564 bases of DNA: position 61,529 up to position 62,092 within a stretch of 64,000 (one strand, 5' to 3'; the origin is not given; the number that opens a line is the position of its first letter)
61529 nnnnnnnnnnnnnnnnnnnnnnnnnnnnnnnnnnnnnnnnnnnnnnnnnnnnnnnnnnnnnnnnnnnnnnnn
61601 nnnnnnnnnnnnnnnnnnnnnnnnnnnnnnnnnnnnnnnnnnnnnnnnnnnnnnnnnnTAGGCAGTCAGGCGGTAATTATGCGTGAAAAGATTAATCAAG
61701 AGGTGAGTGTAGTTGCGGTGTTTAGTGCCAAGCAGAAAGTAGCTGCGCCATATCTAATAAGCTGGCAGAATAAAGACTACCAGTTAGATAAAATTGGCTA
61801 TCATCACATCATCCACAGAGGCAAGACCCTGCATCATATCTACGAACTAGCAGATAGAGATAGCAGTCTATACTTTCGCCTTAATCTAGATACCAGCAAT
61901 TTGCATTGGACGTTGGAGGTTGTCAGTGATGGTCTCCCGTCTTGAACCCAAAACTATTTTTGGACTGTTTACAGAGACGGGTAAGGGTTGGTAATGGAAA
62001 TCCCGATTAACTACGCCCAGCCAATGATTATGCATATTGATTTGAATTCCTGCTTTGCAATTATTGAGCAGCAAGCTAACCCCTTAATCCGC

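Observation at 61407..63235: Y-family polymerase cassette preceded by two tandem paralogous ~85-aa proteins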

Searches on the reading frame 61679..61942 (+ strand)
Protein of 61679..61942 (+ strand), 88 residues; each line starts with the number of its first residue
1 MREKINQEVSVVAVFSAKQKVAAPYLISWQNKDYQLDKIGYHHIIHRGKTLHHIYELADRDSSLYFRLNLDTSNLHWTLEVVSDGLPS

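Call 5: search_protein_families(library=pfam, proteins=[window:61679-61942:+], max_evalue=1)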
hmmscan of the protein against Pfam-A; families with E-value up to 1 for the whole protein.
seq(88 aa): 0 families

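Call 7: search_protein_families(library=ncbifam, proteins=[window:61679-61942:+], max_evalue=1)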
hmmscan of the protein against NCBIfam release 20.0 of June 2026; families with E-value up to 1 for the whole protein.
seq(88 aa): 0 families

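Call 9: find_homologous_proteins(query=window:61679-61942:+, max_evalue=0.01)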
Query seq(88 aa) (88 aa): 254 proteins with E <= 0.01 among 256 candidates; the best 120 are listed.
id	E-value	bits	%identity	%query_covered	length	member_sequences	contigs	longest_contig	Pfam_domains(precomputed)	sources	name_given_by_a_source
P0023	2.8e-52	192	100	100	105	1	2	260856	-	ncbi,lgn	-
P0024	2.0e-40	154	75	100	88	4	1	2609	-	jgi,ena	-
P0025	1.2e-39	151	76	99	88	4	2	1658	-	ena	-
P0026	2.6e-39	150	76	99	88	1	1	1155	-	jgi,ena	-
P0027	3.2e-39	150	78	97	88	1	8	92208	-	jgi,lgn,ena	-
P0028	5.0e-39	149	73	100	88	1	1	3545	-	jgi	jgi:hypothetical protein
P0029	8.3e-39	149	72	100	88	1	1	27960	-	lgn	-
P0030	2.8e-38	147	72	100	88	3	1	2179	-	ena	-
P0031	3.7e-38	147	73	100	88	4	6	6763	-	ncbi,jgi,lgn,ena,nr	ncbi:MAG TPA: hypothetical protein VJC09_01325 [Candidatus Saccharimonadales bacterium]|nr:hypotheti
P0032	7.5e-38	146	73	100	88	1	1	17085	-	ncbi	-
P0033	8.8e-38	146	73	100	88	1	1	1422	-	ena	-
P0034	1.4e-37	145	72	100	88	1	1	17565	-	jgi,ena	jgi:hypothetical protein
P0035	2.2e-37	144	70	100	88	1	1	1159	-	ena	-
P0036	2.3e-37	144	70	100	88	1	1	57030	-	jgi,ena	-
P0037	4.1e-37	143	69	100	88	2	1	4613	-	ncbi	-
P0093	1.9e-33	132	65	100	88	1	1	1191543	-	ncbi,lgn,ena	-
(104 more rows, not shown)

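Call 10: find_encoding_contigs(protein=P0093, flank=4000, max_places=3)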
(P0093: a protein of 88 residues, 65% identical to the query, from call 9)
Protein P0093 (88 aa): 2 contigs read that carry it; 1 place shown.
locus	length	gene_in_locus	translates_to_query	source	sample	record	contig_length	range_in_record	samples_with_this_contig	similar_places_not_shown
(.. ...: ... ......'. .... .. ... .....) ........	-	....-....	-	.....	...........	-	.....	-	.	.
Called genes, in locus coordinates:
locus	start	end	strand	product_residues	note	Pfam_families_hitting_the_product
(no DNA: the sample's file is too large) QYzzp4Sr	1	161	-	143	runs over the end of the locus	PF04977:DivIC (weak)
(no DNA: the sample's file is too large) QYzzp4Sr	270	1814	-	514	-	PF00239:Resolvase, PF07508:Recombinase (weak)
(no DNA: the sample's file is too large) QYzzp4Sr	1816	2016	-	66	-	-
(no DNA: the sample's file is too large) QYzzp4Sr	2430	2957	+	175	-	-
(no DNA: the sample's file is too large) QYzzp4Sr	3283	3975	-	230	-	PF02586:SRAP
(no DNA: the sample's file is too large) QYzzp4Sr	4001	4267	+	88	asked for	-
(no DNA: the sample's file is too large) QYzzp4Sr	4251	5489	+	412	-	PF00817:IMS, PF11799:IMS_C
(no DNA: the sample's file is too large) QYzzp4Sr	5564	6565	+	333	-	PF13365:Trypsin_2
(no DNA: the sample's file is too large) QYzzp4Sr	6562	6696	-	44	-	-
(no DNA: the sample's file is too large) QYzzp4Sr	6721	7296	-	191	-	PF07501:G5 (weak)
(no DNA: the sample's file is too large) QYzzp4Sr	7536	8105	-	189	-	-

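Call 16: search_protein_families(library=pfam, alignment_id=A1, max_evalue=1)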
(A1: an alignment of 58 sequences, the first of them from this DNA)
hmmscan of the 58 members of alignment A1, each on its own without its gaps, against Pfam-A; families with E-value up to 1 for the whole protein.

A. member 1, seq(88 aa): 0 families

B. families by the number of members that match (of 58 scanned): 14 families
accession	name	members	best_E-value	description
PF24103.1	NT_N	4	0.052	Neurotrophin 1 N-terminal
PF10944.13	DUF2630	2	0.058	Protein of unknown function (DUF2630)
PF01261.30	AP_endonuc_2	2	0.072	Xylose isomerase-like TIM barrel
PF16817.10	DUF5073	1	0.024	Domain of unknown function (DUF5073)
PF20114.4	DUF6504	1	0.039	Domain of unknown function (DUF6504)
PF00792.30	PI3K_C2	1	0.058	Phosphoinositide 3-kinase C2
PF09817.14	Zwilch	1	0.1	RZZ complex, subunit zwilch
PF13785.11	DUF4178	1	0.11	Domain of unknown function (DUF4178)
PF03084.19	Sigma_1_2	1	0.12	Reoviral Sigma1/Sigma2 family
PF18379.6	FERM_F1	1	0.13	FERM F1 ubiquitin-like domain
PF22532.2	WIV_dom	1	0.15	Nonstructural protein, WIV domain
PF06129.17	Chordopox_G3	1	0.17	Chordopoxvirus G3 protein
PF13017.12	Maelstrom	1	0.2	piRNA pathway germ-plasm component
PF21154.2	RPN7_PSMD6_C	1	0.26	26S proteasome regulatory subunit RPN7/PSMD6 C-terminal helix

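Call 17: search_solved_structures(query=A1, max_evalue=10)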
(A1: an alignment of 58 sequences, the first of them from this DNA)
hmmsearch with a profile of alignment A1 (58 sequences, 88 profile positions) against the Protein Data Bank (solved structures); distinct sequences matched with E-value up to 10: 8.
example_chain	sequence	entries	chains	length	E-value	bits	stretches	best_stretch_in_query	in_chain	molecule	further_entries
7bbm_A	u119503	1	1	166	0.86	12.9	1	44-85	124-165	UPF0678 fatty acid-binding protein-like protein At1g79260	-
2qfa_C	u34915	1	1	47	0.95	12.8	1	52-84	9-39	Inner centromere protein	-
4ymy_A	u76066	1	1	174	0.99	12.7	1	44-85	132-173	UPF0678 fatty acid-binding protein-like protein At1g79260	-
3wjd_A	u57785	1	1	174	1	12.7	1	44-85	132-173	UPF0678 fatty acid-binding protein-like protein At1g79260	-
3wjb_A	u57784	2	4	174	1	12.7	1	44-85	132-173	UPF0678 fatty acid-binding protein-like protein At1g79260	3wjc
3wje_A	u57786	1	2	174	1.1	12.7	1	44-85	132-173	UPF0678 fatty acid-binding protein-like protein At1g79260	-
3wjf_A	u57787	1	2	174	1.2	12.5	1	44-85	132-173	UPF0678 fatty acid-binding protein-like protein At1g79260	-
6yif_C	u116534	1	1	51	1.4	12.3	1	52-84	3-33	Inner centromere protein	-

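Call 21: predict_structure(alignment_id=A1)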
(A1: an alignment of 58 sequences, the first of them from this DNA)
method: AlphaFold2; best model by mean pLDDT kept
length: 88 residues; sequences in the alignment: 58
mean_pLDDT: 87.1   pTM: 0.74
mean pLDDT of the five models: 87.1, 85.9, 84.6, 83.9, 84.0
residues with pLDDT >= 90: 44; 70-90: 41; 50-70: 1; < 50: 2
segments of 3 or more residues with pLDDT < 50: none
pLDDT, mean of each block of 10 residues (from residue 1): 89 90 91 90 81 89 90 90 74
secondary structure, 60 per line:
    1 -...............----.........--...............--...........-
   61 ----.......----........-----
elements in order: E2-16 E21-29 E32-46 E49-59 E65-71 E76-83

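Call 23: search_protein_representatives(alignment_id=A1)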
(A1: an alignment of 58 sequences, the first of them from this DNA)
Query: 58 sequences, 88 profile positions. Proteins with E-value up to 0.001 (for the whole library): 436; up to 1e-10: 124; up to 1e-30: 1. The best 150 are listed.
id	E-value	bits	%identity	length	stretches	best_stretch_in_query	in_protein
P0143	4.8e-37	142.0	-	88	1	1-87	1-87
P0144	2.0e-29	117.6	-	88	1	1-87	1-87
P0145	7.0e-26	106.2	-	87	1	1-86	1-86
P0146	1.9e-23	98.4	-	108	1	20-87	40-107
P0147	6.2e-23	96.8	-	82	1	1-87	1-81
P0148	1.3e-21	92.5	-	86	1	1-87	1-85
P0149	1.4e-21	92.4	-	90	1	13-72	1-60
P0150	5.3e-21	90.6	-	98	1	1-82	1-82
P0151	6.5e-21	90.3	-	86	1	1-86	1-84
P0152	2.5e-19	85.2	-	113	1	1-86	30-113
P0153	4.6e-19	84.4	-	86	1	1-87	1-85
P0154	7.5e-19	83.7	-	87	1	1-87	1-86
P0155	9.4e-19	83.4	-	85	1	1-86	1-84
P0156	1.1e-18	83.1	-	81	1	1-69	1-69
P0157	1.9e-18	82.4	-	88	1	1-86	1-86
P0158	2.0e-18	82.4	-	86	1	1-87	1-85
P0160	3.2e-18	81.7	-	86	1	1-87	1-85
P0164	8.8e-18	80.3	-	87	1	1-87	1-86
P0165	1.3e-17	79.8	-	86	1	1-87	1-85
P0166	1.3e-17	79.7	-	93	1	3-85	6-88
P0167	3.1e-17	78.5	-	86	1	1-86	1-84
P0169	5.7e-17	77.7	-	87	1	1-85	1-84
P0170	6.4e-17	77.5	-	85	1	1-86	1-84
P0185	6.4e-15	71.1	-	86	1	1-87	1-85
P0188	2.1e-14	69.4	-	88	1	4-84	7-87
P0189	2.2e-14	69.4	-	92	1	2-86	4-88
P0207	5.8e-13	64.8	-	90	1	5-84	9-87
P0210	9.5e-13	64.1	-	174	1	3-84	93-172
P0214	1.3e-12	63.7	-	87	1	3-84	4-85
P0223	2.5e-12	62.8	-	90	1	2-83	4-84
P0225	3.1e-12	62.5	-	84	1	3-84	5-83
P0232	5.2e-12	61.8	-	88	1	5-81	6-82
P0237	7.1e-12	61.3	-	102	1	4-85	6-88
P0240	9.5e-12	60.9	-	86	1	1-84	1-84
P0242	1.1e-11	60.8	-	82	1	1-83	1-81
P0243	1.2e-11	60.6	-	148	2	1-57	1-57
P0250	2.8e-11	59.4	-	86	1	2-84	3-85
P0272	2.1e-10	56.6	-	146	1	1-87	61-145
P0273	2.2e-10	56.6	-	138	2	19-85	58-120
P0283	5.6e-10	55.2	-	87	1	4-84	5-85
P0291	1.1e-09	54.3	-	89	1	4-81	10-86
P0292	1.1e-09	54.3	-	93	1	1-87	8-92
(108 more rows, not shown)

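Call 24: search_protein_families(library=pfam, proteins=[P0160, P0185, P0210, P0243, P0272, P0273, P0250, P0283, P0291, P0292], max_evalue=1)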
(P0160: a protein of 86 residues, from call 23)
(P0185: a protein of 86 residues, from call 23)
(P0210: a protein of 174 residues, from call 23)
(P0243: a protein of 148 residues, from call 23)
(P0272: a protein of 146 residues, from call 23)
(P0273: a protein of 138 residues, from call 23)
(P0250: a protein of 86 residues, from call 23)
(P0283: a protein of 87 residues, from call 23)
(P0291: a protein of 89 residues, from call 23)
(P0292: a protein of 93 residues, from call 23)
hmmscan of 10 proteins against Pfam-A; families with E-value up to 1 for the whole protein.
P0160 (86 aa): 0 families

P0185 (86 aa): 0 families

P0210 (174 aa): 1 family
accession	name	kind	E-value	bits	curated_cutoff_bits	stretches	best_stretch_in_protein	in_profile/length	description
PF04945.19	YHS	-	0.037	14.5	30.3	1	110-126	10-27/47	YHS domain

P0243 (148 aa): 0 families

P0272 (146 aa): 1 family
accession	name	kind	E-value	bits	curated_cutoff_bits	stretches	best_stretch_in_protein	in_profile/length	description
PF09299.17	Mu-transpos_C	-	0.0044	17.4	21.7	1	73-102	3-32/61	Mu transposase, C-terminal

P0273 (138 aa): 0 families

P0250 (86 aa): 1 family
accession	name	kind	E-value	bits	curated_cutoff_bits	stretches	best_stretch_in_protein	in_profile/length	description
PF21129.3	TibC_1st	-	0.0039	17.7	27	1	37-75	6-44/63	Glycosyltransferase TibC, N-terminal domain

P0283 (87 aa): 0 families

P0291 (89 aa): 0 families

P0292 (93 aa): 0 families

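Call 26: fold_search(model_id=the predicted structure, library=pdb)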
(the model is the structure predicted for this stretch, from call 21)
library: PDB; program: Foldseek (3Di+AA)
matches with E <= 10: 775; with E <= 0.001: 0
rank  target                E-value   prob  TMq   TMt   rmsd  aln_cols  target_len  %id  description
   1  3f5n_D                7.8e-02  0.75  0.32  0.10  10.3        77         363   12  Structure of native human neuroserpin (released 2009-05-26)
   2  8gxv                  1.0e-01  0.51  0.27  0.09   9.8        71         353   20  Structure of a bacterial serpin Choloropin derived from Cholorobium limicola (released 2023-09-27)
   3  1dvm_A                1.4e-01  0.54  0.30  0.09  12.2        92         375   11  ACTIVE FORM OF HUMAN PAI-1 (released 2000-09-06)
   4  2beh_L                1.5e-01  0.51  0.29  0.08  11.6        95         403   12  Crystal structure of antithrombin variant S137A/V317C/T401C with plasma latent antithrombin (released 2005-11-01)
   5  3f5n_C                1.6e-01  0.75  0.32  0.10   9.0        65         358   11  Structure of native human neuroserpin (released 2009-05-26)
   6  7aqf_B                1.6e-01  0.60  0.30  0.10   9.6        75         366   11  Crystal Structure of Small Molecule Inhibitor TM5484 Bound to Stabilized Active Plasminogen Activator Inhibitor-1 (PAI (released 2021-02-17)
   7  1jvq_I                1.7e-01  0.57  0.30  0.08  11.1        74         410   15  Crystal structure at 2.6A of the ternary complex between antithrombin, a P14-P8 reactive loop peptide, and an exogenou (released 2003-06-03)
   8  1azx_I                1.7e-01  0.57  0.30  0.08  11.1        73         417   15  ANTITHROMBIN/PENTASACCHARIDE COMPLEX (released 1999-01-13)
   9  6i8s_A                1.7e-01  0.47  0.28  0.09   9.7        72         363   11  Discovery and characterisation of an antibody that selectively modulates the inhibitory activity of plasminogen activa (released 2019-02-13)
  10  1dzg_L                1.8e-01  0.63  0.29  0.08  10.2        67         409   15  N135Q-S380C-ANTITHROMBIN-III (released 2000-05-26)
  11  1tb6_I                1.8e-01  0.63  0.29  0.08   9.4        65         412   15  2.5A Crystal Structure of the Antithrombin-Thrombin-Heparin Ternary Complex (released 2004-08-17)
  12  4g8o_C                1.8e-01  0.60  0.28  0.09   8.9        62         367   13  Crystal Structure of a novel small molecule inactivator bound to plasminogen activator inhibitor-1 (released 2013-12-25)
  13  4o3z                  1.8e-01  0.57  0.30  0.07  10.2        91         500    5  Crystal structure of the vaccine antigen Transferrin Binding Protein B (TbpB) mutant Tyr-95-Ala from Actinobacillus pleu (released 2015-01-14)
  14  1e05_I                1.8e-01  0.51  0.28  0.08  10.9        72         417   15  PLASMA ALPHA ANTITHROMBIN-III (released 2000-06-02)
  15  1oyh_I                1.9e-01  0.60  0.28  0.08   9.3        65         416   15  Crystal Structure of P13 Alanine Variant of Antithrombin (released 2004-04-13)
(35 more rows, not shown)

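Call 30: search_protein_families(library=pfam, proteins=[P0166, P0188, P0189, P0207, P0214, P0223, P0225, P0232, P0237, P0240], max_evalue=10)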
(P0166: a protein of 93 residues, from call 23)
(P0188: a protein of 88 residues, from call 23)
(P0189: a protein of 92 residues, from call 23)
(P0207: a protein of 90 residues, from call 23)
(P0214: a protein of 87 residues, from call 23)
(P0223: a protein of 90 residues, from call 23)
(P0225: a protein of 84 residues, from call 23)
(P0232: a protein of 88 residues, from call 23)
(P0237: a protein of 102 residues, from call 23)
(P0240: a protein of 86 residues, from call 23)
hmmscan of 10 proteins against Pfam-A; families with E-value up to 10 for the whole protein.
P0166 (93 aa): 0 families

P0188 (88 aa): 0 families

P0189 (92 aa): 0 families

P0207 (90 aa): 0 families

P0214 (87 aa): 1 family
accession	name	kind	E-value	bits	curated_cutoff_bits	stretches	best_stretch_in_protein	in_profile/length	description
PF24815.1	HMG_WDHD1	-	0.2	12.1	51.6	1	62-79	32-49/51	WDHD1 HMG box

P0223 (90 aa): 1 family
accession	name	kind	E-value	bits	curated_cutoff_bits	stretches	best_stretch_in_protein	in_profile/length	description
PF22149.1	Tt1219-like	-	0.059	13.3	27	1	5-56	11-62/191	Type IV pilin Tt1219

P0225 (84 aa): 0 families

P0232 (88 aa): 0 families

P0237 (102 aa): 0 families

P0240 (86 aa): 0 families

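Call 37: find_related_loci(query=A2, collection=genome_contigs, flank=4000)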
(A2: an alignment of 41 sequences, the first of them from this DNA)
Query A2 (88 aa) in genome_contigs; peptide patterns used: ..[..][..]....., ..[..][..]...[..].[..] (x = any residue, [..] = any of these).
72 stretches matched a pattern; 46 encode a relative of the query (tblastn E <= 1e-3); 46 distinct loci.
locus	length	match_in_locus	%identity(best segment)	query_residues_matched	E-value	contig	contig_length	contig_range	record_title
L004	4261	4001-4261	69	1-87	2e-41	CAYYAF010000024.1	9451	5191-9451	MAG TPA_asm: uncultured Candidatus Saccharibacteria bacterium isolate SRP200132_co2_28 genome assembly, contig: NODE_694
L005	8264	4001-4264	67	1-88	2e-40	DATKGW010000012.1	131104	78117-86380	MAG TPA_asm: Patescibacteria group bacterium isolate SMAG_U14561 k141_77616, whole genome shotgun sequence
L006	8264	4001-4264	72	1-88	2e-40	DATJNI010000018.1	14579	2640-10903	MAG TPA_asm: Candidatus Sulfotelmatobacter sp. isolate SMAG_U14857 k141_3700649, whole genome shotgun sequence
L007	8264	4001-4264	69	1-88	5e-40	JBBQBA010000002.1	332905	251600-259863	MAG: Candidatus Saccharimonadales bacterium isolate Co_metawrap_1413 Cmw_1413_k141_12873749_length_332905_cov_12.0000, w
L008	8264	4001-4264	67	1-88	2e-39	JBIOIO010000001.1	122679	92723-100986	MAG: Candidatus Saccharimonadales bacterium isolate GcA13-10 k141_139019_length_122679_cov_85.7846, whole genome shotgun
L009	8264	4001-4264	67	1-88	4e-39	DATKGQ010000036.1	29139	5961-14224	MAG TPA_asm: Candidatus Saccharimonadales bacterium isolate SMAG_U14555 k141_212902, whole genome shotgun sequence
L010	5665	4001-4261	68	1-87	5e-39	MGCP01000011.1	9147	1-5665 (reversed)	MAG: Candidatus Saccharibacteria bacterium RIFCSPHIGHO2_02_FULL_47_12 rifcsphigho2_02_scaffold_16962, whole genome shotg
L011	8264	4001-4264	67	1-88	2e-38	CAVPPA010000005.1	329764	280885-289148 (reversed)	MAG: uncultured Candidatus Saccharibacteria bacterium isolate MFD00008.bin.2.54 genome assembly, contig: contig_55691, w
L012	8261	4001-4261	68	1-87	2e-38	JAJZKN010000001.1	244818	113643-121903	MAG: bacterium isolate MAS1.bin25 NODE_4_length_244818_cov_9.425794, whole genome shotgun sequence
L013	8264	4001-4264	67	1-88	1e-39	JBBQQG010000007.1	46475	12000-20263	MAG: Candidatus Saccharimonadales bacterium isolate Co_metawrap_1565 Cmw_1565_k141_29378288_length_46475_cov_8.9993, who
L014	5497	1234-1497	64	1-88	2e-38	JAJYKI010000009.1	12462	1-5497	MAG: bacterium isolate DBS2-1.bin32 NODE_9530_length_12462_cov_1.423916, whole genome shotgun sequence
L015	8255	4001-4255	65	1-85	2e-38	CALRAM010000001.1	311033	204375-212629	MAG: uncultured Candidatus Saccharimonas sp. isolate RH-20apr16-349 genome assembly, contig: RH-20APR16-C12, whole genom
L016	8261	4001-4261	64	1-87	4e-38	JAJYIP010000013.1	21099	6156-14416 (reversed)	MAG: bacterium isolate DBS2-1.bin125 NODE_4394_length_21099_cov_2.077532, whole genome shotgun sequence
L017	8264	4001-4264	63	1-88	1e-37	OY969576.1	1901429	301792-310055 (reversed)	MAG: uncultured bacterium isolate MFD04463.bin.1.146 genome assembly, chromosome: 1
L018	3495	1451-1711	66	1-87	6e-38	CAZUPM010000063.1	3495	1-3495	MAG TPA_asm: uncultured Candidatus Saccharibacteria bacterium isolate SRP226684_co1_177 genome assembly, contig: NODE_22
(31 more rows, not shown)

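Call 39: find_encoding_contigs(protein=P0160, flank=4000, max_places=3)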
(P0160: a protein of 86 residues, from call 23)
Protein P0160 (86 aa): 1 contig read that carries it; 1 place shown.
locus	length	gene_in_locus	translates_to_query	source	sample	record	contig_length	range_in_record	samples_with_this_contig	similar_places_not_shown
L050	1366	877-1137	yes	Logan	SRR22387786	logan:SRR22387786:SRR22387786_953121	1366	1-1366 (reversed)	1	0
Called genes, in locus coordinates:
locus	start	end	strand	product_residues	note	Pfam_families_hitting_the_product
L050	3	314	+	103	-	?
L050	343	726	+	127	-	-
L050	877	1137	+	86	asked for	-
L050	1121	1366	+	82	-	?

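Call 40: find_encoding_contigs(protein=P0250, flank=4000, max_places=3)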
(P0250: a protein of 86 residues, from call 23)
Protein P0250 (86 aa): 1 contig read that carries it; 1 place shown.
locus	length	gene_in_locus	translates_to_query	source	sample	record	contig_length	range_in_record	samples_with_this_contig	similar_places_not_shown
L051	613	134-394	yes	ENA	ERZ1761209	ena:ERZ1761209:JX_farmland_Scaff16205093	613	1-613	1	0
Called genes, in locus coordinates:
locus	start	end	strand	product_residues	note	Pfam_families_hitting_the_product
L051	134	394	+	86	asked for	-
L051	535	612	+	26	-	?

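Call 41: fold_search(model_id=the predicted structure, library=viral)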
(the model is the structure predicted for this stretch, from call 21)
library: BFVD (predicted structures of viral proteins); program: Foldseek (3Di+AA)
matches with E <= 10: 815; with E <= 0.001: 0
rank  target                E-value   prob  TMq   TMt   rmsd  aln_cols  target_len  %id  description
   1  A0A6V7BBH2            1.1e-02  0.99  0.40  0.38   6.4        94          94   19  (no name in the UniProt tables at hand)
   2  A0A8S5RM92            8.9e-02  0.18  0.19  0.16  12.5       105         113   11  Uncharacterized protein [virus sp. ctn3M15]
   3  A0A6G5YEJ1            1.1e-01  0.66  0.31  0.28  10.9        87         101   15  (no name in the UniProt tables at hand)
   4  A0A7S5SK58            1.4e-01  0.51  0.34  0.19  15.6        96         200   10  (no name in the UniProt tables at hand)
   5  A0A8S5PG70            1.5e-01  1.00  0.59  0.53   3.7        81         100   12  Uncharacterized protein [Siphoviridae sp. cthL03]
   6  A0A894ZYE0            1.5e-01  0.33  0.22  0.08   9.6        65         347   14  (no name in the UniProt tables at hand)
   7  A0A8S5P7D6            1.6e-01  0.57  0.33  0.25   8.3        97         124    7  Lipoprotein [Siphoviridae sp. ctmYS12]
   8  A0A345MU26            2.1e-01  0.96  0.39  0.11   4.5        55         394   18  (no name in the UniProt tables at hand)
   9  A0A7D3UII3            2.4e-01  0.54  0.38  0.35  13.1        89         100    7  (no name in the UniProt tables at hand)
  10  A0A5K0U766            2.5e-01  0.75  0.44  0.24  15.8       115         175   13  Uncharacterized protein [Yasminevirus sp. GU-2018]
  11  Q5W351                2.9e-01  0.85  0.34  0.29   3.6        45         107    4  Uncharacterized protein [Sulfolobus islandicus rod-shaped virus 1]
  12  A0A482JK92            3.1e-01  0.60  0.28  0.27   4.1        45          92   13  Uncharacterized protein [Shigella phage Silverhawkium]
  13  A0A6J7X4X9            3.1e-01  0.12  0.22  0.19  13.0       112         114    9  Bacteriophage SPP1, head-tail adaptor [uncultured Caudovirales phage]
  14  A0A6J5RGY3            3.3e-01  0.33  0.34  0.28  10.3       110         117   11  Uncharacterized protein [uncultured Caudovirales phage]
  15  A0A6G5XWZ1            3.5e-01  0.41  0.33  0.16  11.8       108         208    9  (no name in the UniProt tables at hand)
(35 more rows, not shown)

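Call 42: list_cluster_members(proteins=[P0148, P0151, P0153, P0155, P0158, P0164, P0165, P0167, P0169, P0170])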
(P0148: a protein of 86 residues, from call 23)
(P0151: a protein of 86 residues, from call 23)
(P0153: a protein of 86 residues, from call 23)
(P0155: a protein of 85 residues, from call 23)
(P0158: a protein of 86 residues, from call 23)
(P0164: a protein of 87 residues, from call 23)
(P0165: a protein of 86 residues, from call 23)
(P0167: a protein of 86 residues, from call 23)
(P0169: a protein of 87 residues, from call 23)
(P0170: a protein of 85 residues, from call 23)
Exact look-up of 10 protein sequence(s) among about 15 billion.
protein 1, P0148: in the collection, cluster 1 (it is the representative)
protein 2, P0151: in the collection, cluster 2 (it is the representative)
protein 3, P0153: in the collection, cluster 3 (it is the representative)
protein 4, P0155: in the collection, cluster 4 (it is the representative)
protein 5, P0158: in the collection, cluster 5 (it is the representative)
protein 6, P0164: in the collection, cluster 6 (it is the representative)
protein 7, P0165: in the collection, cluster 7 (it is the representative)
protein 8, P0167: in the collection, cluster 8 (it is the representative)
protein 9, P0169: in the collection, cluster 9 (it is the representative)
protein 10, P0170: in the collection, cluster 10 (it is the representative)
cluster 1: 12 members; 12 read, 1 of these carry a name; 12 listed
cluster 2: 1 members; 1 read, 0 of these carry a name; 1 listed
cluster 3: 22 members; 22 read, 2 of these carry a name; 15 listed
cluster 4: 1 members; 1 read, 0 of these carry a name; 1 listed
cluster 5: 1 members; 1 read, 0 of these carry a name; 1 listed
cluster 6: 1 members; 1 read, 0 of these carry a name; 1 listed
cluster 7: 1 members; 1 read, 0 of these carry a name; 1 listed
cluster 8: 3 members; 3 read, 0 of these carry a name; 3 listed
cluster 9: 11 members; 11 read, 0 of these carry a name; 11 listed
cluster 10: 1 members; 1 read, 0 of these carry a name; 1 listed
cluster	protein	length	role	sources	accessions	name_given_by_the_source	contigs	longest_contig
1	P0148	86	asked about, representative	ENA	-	-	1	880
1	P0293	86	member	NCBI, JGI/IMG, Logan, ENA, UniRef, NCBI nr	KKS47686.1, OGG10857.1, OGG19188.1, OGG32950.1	hypothetical protein A3J20_03125 [Candidatus Gottesmanbacteria bacterium ... | Uncharacterized protein n=2 Tax=Candidatus Gottesmaniibacteriota TaxID=1752720 ... | MAG: hypothetical protein UV09_C0003G0031 [Candidatus Gottesmanbacteria bacterium ...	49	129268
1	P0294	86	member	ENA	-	-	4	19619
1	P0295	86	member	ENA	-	-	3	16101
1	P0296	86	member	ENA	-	-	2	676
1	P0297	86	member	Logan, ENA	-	-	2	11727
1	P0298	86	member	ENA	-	-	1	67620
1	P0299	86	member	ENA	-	-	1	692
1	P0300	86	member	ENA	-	-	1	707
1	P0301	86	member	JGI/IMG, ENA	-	-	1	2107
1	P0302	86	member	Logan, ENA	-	-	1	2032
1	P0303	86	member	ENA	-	-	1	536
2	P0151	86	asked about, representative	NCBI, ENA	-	-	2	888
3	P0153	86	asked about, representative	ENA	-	-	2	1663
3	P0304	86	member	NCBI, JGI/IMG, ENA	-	hypothetical protein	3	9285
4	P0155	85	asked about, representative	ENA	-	-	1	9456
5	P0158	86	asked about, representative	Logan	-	-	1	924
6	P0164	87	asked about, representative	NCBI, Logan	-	-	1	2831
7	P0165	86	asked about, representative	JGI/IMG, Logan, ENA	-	-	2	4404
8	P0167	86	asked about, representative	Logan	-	-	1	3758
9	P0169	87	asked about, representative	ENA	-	-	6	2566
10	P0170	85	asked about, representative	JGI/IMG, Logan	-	-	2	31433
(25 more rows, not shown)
